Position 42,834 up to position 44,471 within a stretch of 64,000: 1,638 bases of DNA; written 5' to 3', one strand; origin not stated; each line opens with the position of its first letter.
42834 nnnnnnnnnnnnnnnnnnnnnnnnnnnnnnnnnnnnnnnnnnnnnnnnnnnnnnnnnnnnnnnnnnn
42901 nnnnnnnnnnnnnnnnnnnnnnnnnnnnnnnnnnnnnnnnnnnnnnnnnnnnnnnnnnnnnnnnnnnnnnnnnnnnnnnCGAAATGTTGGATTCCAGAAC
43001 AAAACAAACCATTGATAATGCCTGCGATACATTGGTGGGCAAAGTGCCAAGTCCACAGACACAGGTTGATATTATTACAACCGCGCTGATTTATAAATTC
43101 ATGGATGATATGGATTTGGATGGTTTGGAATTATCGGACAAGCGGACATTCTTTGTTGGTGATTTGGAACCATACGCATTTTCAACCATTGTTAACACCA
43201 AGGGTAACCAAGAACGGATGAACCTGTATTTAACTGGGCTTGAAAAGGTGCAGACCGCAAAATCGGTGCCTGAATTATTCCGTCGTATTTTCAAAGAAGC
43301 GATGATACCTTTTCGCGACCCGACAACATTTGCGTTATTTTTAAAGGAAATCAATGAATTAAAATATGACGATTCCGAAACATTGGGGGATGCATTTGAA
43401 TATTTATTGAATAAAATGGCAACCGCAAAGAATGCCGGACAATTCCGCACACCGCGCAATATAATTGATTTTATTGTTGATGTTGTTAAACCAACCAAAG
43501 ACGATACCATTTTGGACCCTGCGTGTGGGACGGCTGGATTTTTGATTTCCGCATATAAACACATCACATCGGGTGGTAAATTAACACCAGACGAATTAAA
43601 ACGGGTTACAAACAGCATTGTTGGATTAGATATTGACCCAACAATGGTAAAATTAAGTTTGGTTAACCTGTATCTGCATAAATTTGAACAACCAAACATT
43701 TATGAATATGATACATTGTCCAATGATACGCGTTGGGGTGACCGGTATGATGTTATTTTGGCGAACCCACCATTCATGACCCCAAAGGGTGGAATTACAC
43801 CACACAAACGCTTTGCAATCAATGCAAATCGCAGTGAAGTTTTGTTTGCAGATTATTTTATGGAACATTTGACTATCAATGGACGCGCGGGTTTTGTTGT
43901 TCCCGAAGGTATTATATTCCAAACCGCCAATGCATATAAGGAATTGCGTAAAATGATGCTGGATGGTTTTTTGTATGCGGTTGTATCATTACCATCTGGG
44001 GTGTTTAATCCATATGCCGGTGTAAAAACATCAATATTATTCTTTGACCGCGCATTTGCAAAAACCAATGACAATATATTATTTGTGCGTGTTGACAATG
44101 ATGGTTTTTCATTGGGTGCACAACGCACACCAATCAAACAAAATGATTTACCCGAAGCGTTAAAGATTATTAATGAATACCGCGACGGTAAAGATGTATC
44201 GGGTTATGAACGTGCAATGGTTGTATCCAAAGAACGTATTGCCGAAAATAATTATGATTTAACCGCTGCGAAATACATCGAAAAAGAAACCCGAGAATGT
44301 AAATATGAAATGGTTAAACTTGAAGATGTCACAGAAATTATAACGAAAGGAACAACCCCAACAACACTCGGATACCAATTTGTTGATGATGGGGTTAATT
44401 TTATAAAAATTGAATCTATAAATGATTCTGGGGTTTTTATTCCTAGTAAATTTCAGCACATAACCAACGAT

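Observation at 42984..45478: (AG)7 repeat exactly at the HsdS TRD1/TRD2 junction: likely frame switch between a half-S and a full two-TRD specificity module in an HsdM-HsdS fusion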

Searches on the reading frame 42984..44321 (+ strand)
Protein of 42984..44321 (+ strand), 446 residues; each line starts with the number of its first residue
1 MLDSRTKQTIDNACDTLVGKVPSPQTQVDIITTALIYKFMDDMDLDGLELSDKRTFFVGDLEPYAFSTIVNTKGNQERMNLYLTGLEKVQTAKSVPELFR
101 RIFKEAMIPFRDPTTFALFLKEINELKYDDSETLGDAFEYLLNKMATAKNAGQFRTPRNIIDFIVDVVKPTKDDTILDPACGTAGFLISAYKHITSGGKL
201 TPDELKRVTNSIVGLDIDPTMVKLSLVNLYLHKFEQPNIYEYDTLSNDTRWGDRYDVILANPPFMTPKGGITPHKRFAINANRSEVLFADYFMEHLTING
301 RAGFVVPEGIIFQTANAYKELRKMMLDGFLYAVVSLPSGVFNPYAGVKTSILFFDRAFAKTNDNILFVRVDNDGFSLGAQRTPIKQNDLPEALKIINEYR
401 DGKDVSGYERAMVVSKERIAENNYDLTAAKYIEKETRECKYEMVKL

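Call 29: find_homologous_proteins(query=window:42984-44321:+, max_evalue=1e-100)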
Query seq(446 aa) (446 aa): 5807 proteins with E <= 1e-100 among 8000 candidates; the best 120 are listed.
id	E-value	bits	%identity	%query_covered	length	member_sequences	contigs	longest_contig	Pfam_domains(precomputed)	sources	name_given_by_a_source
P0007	5.4e-297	1002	100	100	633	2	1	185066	PF02384.23,PF07669.18,PF01170.25,PF01420.26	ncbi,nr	ncbi:MAG: N-6 DNA methylase [Alphaproteobacteria bacterium]|nr:N-6 DNA methylase [Alphaproteobacteri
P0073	5.2e-291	983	98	100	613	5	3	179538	PF02384.23,PF07669.18,PF01170.25,PF01420.26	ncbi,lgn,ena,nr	ncbi:MAG: N-6 DNA methylase [Alphaproteobacteria bacterium]|nr:N-6 DNA methylase [Alphaproteobacteri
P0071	3.6e-290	980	98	100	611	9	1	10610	PF02384.23,PF07669.18,PF01170.25,PF01420.26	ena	-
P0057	2.9e-289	977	97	100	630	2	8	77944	PF02384.23,PF07669.18,PF01170.25,PF01420.26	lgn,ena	-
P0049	1.3e-288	975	97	100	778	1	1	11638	PF02384.23,PF07669.18,PF01170.25,PF01420.26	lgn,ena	-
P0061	1.8e-288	974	96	100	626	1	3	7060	PF02384.23,PF07669.18,PF01170.25,PF01420.26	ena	-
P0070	6.7e-288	972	96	100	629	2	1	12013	PF02384.23,PF07669.18,PF01170.25,PF01420.26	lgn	-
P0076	1.9e-287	971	97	100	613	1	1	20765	PF02384.23,PF07669.18,PF01170.25,PF01420.26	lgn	-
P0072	2.4e-285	964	96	100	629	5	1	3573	PF02384.23,PF07669.18,PF01170.25,PF01420.26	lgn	-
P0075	8.5e-285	962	96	100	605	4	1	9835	PF13847.13,PF02384.23,PF07669.18,PF01170.25,PF01420.26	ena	-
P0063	9.4e-285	962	96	100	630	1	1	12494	PF13847.13,PF02384.23,PF07669.18,PF01170.25,PF01420.26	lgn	-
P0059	1.4e-277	938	93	100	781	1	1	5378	PF02384.23,PF07669.18,PF01170.25,PF01420.26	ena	-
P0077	1.4e-277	938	92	100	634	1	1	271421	PF02384.23,PF07669.18,PF01170.25,PF01420.26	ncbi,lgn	-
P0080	4.2e-275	930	92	100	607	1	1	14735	PF02384.23,PF07669.18,PF01170.25,PF01420.26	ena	-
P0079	2.7e-274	928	92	100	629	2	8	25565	PF02384.23,PF07669.18,PF01170.25,PF01420.26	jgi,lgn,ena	-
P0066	8.2e-265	896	88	100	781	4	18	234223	PF13847.13,PF02384.23,PF07669.18,PF01420.26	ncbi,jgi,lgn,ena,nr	ncbi:MAG: methyltransferase domain-containing protein [Alphaproteobacteria bacterium]|nr:methyltrans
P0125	3.3e-189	647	65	100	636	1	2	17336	PF13847.13,PF02384.23,PF07669.18,PF01420.26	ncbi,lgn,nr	ncbi:MAG: N-6 DNA methylase [Alphaproteobacteria bacterium]|nr:N-6 DNA methylase [Alphaproteobacteri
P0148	7.4e-173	593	61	100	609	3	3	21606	PF02384.23,PF07669.18,PF01170.25,PF01420.26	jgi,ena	-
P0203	4.9e-164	564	54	100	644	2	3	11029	PF13847.13,PF02384.23,PF07669.18,PF01420.26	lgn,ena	-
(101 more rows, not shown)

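Call 33: find_encoding_contigs(protein=P0203, flank=3500, max_places=3)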
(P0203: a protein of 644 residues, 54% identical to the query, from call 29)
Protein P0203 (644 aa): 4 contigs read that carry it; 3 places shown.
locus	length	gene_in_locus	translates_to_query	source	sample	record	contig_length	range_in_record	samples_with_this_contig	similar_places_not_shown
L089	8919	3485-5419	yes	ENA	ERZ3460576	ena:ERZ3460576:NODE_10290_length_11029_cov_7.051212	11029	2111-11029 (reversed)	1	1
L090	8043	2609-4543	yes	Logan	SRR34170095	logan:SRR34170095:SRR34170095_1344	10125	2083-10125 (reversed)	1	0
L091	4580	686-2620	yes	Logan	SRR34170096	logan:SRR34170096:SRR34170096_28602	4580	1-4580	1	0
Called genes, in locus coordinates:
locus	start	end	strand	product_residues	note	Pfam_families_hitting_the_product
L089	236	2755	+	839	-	PF04313:HSDR_N (weak), PF13588:HSDR_N_2 (weak), PF00270:DEAD, PF04851:ResIII, PF18766:SWI2_SNF2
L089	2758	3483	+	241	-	-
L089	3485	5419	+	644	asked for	PF02384:N6_Mtase, PF13847:Methyltransf_31 (faint), PF07669:Eco57I (weak), PF01420:Methylase_S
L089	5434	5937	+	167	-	PF01420:Methylase_S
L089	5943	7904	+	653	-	PF00580:UvrD-helicase, PF13245:AAA_19, PF01443:Viral_helicase1 (weak), PF13538:UvrD_C_2 (weak)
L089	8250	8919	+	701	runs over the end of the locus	PF02518:HATPase_c (weak), PF13589:HATPase_c_3, PF17942:Morc6_S5 (weak), PF04545:Sigma70_r4, PF08299:Bac_DnaA_C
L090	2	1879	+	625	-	?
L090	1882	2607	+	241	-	-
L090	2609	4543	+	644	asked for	PF02384:N6_Mtase, PF13847:Methyltransf_31 (faint), PF07669:Eco57I (weak), PF01420:Methylase_S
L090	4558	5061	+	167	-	PF01420:Methylase_S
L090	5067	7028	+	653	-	PF00580:UvrD-helicase, PF13245:AAA_19, PF01443:Viral_helicase1 (weak), PF13538:UvrD_C_2 (weak)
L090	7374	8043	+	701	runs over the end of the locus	PF02518:HATPase_c (weak), PF13589:HATPase_c_3, PF17942:Morc6_S5 (weak), PF04545:Sigma70_r4, PF08299:Bac_DnaA_C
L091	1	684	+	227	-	?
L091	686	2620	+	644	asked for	PF02384:N6_Mtase, PF13847:Methyltransf_31 (faint), PF07669:Eco57I (weak), PF01420:Methylase_S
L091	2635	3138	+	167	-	PF01420:Methylase_S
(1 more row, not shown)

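Call 34: find_encoding_contigs(protein=P0148, flank=3500, max_places=3)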
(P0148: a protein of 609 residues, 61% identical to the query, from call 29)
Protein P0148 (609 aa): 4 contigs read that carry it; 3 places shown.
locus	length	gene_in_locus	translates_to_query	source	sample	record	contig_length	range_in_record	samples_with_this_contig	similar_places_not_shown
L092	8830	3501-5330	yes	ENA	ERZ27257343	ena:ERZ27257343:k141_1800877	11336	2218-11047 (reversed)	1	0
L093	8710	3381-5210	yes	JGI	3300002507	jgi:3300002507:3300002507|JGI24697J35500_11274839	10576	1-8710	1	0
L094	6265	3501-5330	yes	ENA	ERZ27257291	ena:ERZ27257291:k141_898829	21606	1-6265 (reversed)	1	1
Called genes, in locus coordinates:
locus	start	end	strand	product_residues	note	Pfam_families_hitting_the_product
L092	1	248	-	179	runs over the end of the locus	?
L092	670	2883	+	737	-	PF13588:HSDR_N_2 (weak), PF04851:ResIII, PF00270:DEAD, PF18766:SWI2_SNF2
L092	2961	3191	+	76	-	-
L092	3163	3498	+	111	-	PF05016:ParE_toxin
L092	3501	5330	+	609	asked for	PF02384:N6_Mtase, PF01170:UPF0020 (weak), PF07669:Eco57I, PF01420:Methylase_S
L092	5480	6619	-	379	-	PF13173:AAA_14, PF13635:DUF4143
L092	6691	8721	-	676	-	PF02743:dCache_1, PF22673:MCP-like_PDC_1, PF00672:HAMP (weak), PF00015:MCPsignal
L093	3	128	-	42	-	?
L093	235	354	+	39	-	-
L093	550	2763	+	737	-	PF13588:HSDR_N_2 (weak), PF04851:ResIII, PF00270:DEAD, PF18766:SWI2_SNF2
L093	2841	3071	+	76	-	-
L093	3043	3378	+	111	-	PF05016:ParE_toxin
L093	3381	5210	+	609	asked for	PF02384:N6_Mtase, PF01170:UPF0020 (weak), PF07669:Eco57I, PF01420:Methylase_S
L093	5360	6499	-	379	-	PF13173:AAA_14, PF13635:DUF4143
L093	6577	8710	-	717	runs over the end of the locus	PF00672:HAMP, PF00015:MCPsignal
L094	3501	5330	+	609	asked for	PF02384:N6_Mtase, PF01170:UPF0020 (weak), PF07669:Eco57I, PF01420:Methylase_S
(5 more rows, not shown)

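Call 35: find_encoding_contigs(protein=P0125, flank=3500, max_places=3)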
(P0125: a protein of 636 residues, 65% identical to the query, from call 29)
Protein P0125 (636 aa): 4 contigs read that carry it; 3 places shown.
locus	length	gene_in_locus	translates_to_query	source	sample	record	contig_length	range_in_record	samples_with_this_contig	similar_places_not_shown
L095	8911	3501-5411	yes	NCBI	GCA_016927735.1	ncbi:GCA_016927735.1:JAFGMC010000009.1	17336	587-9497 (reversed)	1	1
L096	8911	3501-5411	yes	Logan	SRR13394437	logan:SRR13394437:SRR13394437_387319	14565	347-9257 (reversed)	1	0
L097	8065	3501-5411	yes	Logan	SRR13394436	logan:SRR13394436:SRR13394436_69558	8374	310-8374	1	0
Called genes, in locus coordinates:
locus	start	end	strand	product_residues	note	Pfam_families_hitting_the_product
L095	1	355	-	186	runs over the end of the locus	-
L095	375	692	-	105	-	-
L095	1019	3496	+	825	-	PF04313:HSDR_N (weak), PF13588:HSDR_N_2, PF00270:DEAD, PF04851:ResIII, PF18766:SWI2_SNF2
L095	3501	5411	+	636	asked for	PF02384:N6_Mtase, PF13847:Methyltransf_31 (weak), PF07669:Eco57I, PF01420:Methylase_S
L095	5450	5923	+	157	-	PF01420:Methylase_S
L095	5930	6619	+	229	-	-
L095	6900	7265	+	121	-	-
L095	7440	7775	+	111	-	-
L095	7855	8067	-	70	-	PF18932:DUF5681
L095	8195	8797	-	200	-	-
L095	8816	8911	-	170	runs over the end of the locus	-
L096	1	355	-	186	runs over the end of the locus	-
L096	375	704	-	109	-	-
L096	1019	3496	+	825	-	PF04313:HSDR_N (weak), PF13588:HSDR_N_2, PF00270:DEAD, PF04851:ResIII, PF18766:SWI2_SNF2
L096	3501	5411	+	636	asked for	PF02384:N6_Mtase, PF13847:Methyltransf_31 (weak), PF07669:Eco57I, PF01420:Methylase_S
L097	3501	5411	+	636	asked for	PF02384:N6_Mtase, PF13847:Methyltransf_31 (weak), PF07669:Eco57I, PF01420:Methylase_S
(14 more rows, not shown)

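Call 43: list_cluster_members(proteins=[P0007, P0073, P0066, P0148])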
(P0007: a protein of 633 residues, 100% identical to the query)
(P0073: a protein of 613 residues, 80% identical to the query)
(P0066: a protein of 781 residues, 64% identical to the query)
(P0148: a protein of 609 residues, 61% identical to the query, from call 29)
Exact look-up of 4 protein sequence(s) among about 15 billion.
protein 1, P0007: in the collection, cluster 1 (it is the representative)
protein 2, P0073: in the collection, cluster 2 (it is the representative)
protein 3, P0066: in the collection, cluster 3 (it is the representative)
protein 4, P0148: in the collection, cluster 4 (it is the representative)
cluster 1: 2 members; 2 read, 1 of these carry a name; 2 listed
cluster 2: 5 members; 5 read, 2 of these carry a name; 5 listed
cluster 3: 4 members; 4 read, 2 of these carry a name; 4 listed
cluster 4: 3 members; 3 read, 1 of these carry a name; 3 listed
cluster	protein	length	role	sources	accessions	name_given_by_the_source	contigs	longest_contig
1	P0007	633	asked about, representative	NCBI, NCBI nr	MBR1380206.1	MAG: N-6 DNA methylase [Alphaproteobacteria bacterium] | N-6 DNA methylase [Alphaproteobacteria bacterium]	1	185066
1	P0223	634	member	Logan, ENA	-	-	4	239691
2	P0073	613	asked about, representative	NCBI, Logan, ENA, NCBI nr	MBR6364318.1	MAG: N-6 DNA methylase [Alphaproteobacteria bacterium] | N-6 DNA methylase [Alphaproteobacteria bacterium]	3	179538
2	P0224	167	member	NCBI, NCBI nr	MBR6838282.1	MAG: restriction endonuclease subunit S, partial [Alphaproteobacteria bacterium] | restriction endonuclease subunit S [Alphaproteobacteria bacterium]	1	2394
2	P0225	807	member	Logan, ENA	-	-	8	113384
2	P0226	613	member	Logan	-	-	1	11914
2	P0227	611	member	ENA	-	-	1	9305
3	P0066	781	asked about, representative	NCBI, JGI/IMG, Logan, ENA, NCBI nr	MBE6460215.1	MAG: methyltransferase domain-containing protein [Alphaproteobacteria bacterium] | methyltransferase domain-containing protein [Alphaproteobacteria bacterium]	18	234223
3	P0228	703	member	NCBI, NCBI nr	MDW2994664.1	MAG: N-6 DNA methylase [Alphaproteobacteria bacterium] | N-6 DNA methylase [Alphaproteobacteria bacterium]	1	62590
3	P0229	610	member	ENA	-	-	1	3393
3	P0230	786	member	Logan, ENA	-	-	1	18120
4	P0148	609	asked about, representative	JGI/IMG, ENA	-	-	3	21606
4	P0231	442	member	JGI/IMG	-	type I restriction enzyme M protein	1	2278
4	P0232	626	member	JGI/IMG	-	-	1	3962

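Call 45: list_cluster_members(proteins=[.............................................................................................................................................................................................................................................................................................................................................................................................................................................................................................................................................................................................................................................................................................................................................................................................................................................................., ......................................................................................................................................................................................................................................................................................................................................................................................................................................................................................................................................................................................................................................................, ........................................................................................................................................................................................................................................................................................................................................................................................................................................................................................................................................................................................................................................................, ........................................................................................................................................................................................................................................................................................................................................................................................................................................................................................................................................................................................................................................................, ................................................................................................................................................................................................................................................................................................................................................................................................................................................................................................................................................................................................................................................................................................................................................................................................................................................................, P0223])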
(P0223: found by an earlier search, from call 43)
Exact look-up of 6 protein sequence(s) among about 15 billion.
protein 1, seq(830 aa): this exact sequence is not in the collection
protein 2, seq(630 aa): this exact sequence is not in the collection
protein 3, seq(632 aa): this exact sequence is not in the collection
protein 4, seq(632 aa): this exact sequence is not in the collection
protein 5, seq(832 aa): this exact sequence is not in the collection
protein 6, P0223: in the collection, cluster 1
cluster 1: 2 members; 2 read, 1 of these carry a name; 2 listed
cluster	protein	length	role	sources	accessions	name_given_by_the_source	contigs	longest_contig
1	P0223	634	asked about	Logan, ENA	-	-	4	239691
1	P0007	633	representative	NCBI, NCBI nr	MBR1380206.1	MAG: N-6 DNA methylase [Alphaproteobacteria bacterium] | N-6 DNA methylase [Alphaproteobacteria bacterium]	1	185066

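Call 47: find_encoding_contigs(protein=P0227, flank=4000, max_places=3)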
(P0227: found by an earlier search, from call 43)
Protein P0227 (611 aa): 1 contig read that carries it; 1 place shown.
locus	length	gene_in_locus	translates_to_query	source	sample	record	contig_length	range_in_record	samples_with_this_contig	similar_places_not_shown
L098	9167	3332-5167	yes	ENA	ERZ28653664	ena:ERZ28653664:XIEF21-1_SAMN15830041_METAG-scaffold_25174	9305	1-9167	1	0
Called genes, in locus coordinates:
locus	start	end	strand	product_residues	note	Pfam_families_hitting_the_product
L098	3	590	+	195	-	?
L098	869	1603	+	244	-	-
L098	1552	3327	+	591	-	PF04851:ResIII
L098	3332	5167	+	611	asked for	PF02384:N6_Mtase, PF01170:UPF0020 (weak), PF07669:Eco57I (weak), PF01420:Methylase_S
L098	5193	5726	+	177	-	PF01420:Methylase_S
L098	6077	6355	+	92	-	-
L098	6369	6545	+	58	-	-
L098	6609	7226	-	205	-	-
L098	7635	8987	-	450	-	PF00145:DNA_methylase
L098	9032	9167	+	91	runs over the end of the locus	?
